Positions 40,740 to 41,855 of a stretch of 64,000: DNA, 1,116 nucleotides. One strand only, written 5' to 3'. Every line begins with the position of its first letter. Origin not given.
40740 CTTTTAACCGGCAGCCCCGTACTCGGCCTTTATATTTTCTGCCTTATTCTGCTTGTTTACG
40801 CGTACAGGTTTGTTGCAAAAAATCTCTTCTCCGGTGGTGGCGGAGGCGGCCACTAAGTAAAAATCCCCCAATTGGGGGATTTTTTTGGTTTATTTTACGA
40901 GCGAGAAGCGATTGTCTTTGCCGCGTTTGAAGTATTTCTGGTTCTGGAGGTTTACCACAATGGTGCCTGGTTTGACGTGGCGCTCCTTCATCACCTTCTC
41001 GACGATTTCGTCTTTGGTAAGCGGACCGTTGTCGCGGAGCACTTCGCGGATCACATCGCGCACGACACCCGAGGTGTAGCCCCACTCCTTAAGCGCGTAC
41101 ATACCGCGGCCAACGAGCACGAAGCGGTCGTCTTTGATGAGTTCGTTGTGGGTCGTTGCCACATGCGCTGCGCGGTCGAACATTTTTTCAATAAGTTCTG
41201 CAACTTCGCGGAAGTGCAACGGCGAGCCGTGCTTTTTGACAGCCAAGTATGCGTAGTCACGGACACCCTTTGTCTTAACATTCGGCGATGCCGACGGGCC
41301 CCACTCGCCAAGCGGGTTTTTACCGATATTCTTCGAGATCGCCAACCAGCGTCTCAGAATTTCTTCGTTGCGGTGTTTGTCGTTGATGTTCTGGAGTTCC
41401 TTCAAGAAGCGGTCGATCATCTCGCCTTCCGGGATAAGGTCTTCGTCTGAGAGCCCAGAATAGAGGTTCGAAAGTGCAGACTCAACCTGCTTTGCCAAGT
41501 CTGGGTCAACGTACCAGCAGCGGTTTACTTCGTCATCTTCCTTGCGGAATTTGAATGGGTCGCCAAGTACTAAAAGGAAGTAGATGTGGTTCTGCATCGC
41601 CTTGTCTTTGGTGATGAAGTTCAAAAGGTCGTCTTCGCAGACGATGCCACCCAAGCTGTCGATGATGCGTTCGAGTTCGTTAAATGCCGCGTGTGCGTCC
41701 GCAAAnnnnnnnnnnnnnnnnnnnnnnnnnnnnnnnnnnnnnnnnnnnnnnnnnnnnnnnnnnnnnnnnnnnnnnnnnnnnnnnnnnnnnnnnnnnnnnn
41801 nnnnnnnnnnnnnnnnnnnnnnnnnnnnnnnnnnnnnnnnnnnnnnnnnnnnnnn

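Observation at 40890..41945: Sigma-70 region-4-only protein fused to a HARE-HTH-like domain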

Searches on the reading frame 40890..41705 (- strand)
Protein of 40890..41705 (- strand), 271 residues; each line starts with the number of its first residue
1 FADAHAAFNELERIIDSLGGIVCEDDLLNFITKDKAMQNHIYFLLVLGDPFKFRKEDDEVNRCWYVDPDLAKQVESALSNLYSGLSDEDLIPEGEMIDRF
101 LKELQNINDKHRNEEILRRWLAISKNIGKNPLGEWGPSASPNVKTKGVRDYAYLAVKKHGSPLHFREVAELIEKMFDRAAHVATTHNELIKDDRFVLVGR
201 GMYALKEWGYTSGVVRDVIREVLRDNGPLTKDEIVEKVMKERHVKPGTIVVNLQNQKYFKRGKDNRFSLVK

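Call 21: search_solved_structures(query=window:40893-41705:-, max_evalue=10, show_alignments=3)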
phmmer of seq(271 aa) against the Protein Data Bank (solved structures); distinct sequences matched with E-value up to 10: 5.
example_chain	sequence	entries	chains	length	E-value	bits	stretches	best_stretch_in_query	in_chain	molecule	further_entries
1u9p_A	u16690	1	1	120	0.21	14.2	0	214-249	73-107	pArc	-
5b46_A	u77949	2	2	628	0.45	13.1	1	158-226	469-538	2-oxoacid--ferredoxin oxidoreductase alpha subunit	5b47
4g6b_A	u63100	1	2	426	1.6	11.3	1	187-242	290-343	Citrate synthase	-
1nxe_A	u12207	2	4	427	1.7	11.2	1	188-242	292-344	Citrate synthase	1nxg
1owb_A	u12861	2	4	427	1.7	11.2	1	188-242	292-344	Citrate synthase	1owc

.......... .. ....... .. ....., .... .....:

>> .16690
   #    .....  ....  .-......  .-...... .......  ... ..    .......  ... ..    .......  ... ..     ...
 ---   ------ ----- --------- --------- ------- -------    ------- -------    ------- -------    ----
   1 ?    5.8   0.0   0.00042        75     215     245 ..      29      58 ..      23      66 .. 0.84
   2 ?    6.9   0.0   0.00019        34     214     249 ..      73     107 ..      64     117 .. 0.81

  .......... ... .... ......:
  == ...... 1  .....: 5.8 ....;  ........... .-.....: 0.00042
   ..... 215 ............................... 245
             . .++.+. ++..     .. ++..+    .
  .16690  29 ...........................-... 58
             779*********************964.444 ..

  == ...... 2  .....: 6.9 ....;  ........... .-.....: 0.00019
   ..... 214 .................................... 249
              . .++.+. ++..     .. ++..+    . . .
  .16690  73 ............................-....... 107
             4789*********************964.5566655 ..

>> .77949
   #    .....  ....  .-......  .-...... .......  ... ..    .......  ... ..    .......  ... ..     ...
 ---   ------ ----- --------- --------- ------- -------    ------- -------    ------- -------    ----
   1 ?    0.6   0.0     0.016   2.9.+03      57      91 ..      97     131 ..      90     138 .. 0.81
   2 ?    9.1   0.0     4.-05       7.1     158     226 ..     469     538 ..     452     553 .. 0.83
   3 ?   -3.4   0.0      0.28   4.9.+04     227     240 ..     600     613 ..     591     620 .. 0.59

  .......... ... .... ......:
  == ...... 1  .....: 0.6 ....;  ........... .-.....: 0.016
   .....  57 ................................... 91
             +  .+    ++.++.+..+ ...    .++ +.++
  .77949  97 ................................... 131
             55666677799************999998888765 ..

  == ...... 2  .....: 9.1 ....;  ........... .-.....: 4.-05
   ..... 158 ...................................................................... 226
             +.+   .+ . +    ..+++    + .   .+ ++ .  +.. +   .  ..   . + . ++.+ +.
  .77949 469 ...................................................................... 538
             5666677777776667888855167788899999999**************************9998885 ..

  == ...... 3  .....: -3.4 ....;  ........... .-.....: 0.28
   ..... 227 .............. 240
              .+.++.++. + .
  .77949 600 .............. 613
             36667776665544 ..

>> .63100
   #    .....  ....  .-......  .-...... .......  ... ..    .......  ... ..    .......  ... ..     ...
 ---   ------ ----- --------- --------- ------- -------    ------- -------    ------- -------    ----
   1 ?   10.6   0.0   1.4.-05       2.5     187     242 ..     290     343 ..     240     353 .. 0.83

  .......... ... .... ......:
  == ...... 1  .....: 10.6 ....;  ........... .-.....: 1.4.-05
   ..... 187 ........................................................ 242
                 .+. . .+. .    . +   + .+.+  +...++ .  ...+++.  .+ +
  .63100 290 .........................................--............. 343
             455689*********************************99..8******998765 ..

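Call 28: search_protein_families(library=pfam, proteins=[window:40890-41705:-], max_evalue=5)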
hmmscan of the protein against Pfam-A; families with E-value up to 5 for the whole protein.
window:40890-41705:- (271 aa): 7 families
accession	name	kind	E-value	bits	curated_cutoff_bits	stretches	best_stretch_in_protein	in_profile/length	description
PF05066.19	HARE-HTH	-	1.2e-06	29.3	25.9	2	152-208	7-71/71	HB1, ASXL, restriction endonuclease HTH domain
PF19121.6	DUF5805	-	0.055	14.3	28.5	1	213-240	12-39/67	Family of unknown function (DUF5805)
PF16007.11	DUF4777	-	0.056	14.1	34.4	0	223-245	13-36/66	Domain of unknown function (DUF4777)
PF03965.22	Penicillinase_R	-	0.13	13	22.6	1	219-266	8-58/115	Penicillinase repressor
PF06628.17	Catalase-rel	-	0.13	12.8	30.1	0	60-78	47-65/65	Catalase-related immune-responsive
PF24706.1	DUF7669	-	0.18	12.5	23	1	214-254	5-46/75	Domain of unknown function (DUF7669)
PF11784.13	DUF3320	-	0.18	12.3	25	1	213-240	10-37/50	Protein of unknown function (DUF3320)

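Call 73: search_dna_similar(query=window:40890-41705:-, collection=phages, mode=protein, max_evalue=0.001, max_rows=15)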
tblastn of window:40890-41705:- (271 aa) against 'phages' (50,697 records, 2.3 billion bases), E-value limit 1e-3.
No match.
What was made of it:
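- Tried and rejected: (6) Mobile-element origin: no phage hit (call 73).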
